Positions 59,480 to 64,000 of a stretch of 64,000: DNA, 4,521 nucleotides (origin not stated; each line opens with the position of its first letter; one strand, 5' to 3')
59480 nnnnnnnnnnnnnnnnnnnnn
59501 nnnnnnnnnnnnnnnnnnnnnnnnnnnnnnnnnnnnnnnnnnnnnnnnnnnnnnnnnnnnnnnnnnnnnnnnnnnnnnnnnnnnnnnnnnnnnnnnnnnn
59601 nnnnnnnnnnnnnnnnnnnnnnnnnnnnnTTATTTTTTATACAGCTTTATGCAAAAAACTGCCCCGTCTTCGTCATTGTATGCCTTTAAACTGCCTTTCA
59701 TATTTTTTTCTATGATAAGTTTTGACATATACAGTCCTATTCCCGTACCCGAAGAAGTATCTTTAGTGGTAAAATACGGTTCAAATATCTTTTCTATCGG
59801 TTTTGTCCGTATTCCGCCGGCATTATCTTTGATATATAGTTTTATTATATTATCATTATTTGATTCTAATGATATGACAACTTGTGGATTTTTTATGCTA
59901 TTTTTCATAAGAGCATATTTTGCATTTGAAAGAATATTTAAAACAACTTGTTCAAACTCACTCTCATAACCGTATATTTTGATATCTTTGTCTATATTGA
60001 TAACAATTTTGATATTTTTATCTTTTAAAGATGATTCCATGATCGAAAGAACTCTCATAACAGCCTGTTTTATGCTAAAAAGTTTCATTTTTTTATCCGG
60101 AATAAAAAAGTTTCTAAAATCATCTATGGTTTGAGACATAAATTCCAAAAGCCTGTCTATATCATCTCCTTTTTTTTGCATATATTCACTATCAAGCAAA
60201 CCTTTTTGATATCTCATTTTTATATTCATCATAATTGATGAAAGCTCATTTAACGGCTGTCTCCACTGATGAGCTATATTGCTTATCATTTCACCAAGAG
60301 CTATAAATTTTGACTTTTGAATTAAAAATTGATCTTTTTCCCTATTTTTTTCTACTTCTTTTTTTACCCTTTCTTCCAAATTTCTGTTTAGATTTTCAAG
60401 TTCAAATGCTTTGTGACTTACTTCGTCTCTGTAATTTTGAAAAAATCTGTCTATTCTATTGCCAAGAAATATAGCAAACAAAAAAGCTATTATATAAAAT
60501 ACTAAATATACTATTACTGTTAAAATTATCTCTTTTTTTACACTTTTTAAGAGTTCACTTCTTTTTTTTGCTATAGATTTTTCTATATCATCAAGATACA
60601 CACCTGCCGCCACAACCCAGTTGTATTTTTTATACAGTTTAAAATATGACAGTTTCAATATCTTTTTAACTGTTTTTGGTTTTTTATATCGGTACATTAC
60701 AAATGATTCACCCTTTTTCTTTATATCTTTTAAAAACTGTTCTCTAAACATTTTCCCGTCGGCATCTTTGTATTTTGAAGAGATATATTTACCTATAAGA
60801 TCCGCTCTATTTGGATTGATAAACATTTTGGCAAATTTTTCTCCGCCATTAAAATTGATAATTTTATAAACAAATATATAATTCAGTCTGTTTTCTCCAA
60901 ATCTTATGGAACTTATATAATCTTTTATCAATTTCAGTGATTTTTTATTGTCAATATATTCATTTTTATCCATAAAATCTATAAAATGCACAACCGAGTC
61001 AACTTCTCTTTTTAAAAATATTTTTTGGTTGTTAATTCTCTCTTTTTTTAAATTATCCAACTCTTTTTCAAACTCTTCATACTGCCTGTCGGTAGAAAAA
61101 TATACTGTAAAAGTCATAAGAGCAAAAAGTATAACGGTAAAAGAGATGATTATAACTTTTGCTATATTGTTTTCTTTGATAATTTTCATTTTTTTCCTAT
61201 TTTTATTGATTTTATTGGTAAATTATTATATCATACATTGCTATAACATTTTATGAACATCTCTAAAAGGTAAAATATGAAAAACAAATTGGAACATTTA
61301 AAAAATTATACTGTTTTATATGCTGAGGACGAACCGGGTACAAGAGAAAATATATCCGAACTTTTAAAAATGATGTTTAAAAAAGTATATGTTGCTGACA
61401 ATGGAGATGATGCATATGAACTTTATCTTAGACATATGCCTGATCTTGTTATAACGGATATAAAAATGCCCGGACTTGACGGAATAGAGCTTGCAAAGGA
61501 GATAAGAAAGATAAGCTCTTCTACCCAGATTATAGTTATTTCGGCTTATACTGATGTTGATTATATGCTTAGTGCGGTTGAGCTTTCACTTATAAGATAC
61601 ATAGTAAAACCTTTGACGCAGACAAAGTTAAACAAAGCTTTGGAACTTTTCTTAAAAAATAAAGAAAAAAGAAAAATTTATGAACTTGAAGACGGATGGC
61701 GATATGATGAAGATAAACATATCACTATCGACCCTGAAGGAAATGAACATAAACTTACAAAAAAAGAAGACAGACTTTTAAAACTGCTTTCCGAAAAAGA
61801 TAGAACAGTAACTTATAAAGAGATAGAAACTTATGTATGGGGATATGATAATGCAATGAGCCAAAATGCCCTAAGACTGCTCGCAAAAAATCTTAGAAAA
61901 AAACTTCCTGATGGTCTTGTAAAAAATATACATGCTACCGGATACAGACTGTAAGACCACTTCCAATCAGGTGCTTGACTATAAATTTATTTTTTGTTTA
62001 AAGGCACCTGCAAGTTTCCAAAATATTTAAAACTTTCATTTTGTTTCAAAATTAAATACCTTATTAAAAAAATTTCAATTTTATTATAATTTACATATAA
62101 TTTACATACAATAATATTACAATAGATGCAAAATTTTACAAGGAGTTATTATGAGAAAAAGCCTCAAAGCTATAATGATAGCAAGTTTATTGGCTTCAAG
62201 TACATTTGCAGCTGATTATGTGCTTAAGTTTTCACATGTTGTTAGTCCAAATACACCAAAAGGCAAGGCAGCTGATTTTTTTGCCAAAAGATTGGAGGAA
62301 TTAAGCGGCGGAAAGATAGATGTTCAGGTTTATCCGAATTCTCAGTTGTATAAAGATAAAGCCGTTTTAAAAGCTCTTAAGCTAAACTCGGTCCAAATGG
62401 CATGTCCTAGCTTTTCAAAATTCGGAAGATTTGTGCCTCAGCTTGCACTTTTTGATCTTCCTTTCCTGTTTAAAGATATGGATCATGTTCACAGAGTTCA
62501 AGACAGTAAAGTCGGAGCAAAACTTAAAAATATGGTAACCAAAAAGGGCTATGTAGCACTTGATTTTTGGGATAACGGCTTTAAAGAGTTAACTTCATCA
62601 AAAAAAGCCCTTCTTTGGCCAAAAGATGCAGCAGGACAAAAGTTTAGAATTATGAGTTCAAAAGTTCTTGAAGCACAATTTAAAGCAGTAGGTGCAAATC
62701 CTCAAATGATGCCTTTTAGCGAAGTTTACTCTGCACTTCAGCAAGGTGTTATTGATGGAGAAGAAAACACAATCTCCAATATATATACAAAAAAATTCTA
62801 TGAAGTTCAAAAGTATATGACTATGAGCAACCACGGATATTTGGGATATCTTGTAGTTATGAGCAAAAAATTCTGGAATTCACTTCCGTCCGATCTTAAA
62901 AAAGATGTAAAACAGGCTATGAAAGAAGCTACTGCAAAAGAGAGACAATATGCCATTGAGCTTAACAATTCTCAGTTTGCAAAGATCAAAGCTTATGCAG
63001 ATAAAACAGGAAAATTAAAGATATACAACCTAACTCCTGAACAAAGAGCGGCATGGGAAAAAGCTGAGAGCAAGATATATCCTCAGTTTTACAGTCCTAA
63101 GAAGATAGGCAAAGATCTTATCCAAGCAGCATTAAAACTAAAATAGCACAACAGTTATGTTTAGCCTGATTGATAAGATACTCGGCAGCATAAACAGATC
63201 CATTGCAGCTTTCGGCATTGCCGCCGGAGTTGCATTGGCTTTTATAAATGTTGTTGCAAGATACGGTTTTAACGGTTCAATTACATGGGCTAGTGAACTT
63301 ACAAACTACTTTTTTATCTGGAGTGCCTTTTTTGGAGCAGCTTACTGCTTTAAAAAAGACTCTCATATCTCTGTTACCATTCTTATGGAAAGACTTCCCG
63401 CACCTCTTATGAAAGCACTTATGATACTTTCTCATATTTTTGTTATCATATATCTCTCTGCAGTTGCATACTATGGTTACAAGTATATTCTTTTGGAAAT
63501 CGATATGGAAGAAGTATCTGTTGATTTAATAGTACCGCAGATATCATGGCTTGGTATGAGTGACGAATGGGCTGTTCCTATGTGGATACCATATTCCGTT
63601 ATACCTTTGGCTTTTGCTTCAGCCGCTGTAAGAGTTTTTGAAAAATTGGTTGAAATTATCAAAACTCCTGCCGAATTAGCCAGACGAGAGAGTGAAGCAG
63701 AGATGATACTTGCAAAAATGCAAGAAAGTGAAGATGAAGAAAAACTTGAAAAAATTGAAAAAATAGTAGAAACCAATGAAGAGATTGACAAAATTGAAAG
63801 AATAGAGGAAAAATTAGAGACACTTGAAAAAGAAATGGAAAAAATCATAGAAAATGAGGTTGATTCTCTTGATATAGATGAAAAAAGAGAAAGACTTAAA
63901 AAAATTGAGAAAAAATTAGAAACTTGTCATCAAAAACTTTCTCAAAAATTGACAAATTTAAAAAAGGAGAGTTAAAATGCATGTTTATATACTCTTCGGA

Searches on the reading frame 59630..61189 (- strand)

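Call 55: search_protein_families(library=pfam, proteins=[window:59630-61189:-], max_evalue=0.01)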
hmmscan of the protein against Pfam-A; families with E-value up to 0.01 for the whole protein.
window:59630-61189:- (519 aa): 5 families
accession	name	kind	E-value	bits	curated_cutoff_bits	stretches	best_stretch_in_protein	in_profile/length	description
PF08269.17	dCache_2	-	3.7e-21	76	26.5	2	88-203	194-298/298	Cache domain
PF17200.10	sCache_2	-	1.1e-19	71.3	25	1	59-210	9-153/155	Single Cache domain 2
PF02518.31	HATPase_c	-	1.6e-14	54.7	26.4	1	409-516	3-107/111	Histidine kinase-, DNA gyrase B-, and HSP90-like ATPase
PF17201.10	Cache_3-Cache_2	-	5e-08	33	27.7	1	79-206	182-293/299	Cache 3/Cache 2 fusion domain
PF10674.14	Ycf54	-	0.00041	21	25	1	264-319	16-70/92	Ycf54 protein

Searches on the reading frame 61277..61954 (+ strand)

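Call 26: search_protein_families(library=pfam, proteins=[window:61277-61954:+], max_evalue=0.0001)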
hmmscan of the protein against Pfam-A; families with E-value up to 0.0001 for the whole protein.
window:61277-61954:+ (225 aa): 2 families
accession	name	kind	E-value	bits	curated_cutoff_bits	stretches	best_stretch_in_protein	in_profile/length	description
PF00072.30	Response_reg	-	1.6e-25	89.9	30.2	1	13-122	1-110/111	Response regulator receiver domain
PF00486.34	Trans_reg_C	-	8.8e-12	45.4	26.2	1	155-225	1-77/77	Transcriptional regulatory protein, C terminal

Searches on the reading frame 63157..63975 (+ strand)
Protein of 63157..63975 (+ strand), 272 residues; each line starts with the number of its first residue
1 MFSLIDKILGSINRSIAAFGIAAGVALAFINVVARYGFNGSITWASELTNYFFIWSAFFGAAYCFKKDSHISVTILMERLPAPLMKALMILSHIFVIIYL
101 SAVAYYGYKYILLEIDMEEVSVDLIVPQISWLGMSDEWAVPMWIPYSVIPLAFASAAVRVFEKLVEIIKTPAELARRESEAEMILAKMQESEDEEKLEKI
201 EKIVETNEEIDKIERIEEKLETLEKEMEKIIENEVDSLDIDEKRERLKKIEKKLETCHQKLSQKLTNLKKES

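Call 26: search_protein_families(library=pfam, proteins=[window:63157-63975:+], max_evalue=0.0001)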
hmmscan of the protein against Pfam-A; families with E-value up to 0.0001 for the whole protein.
window:63157-63975:+ (272 aa): 1 family
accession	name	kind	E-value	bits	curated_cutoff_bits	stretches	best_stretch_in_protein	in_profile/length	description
PF04290.18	DctQ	-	2.8e-31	108.6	28.3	1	25-169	2-131/132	Tripartite ATP-independent periplasmic transporters, DctQ component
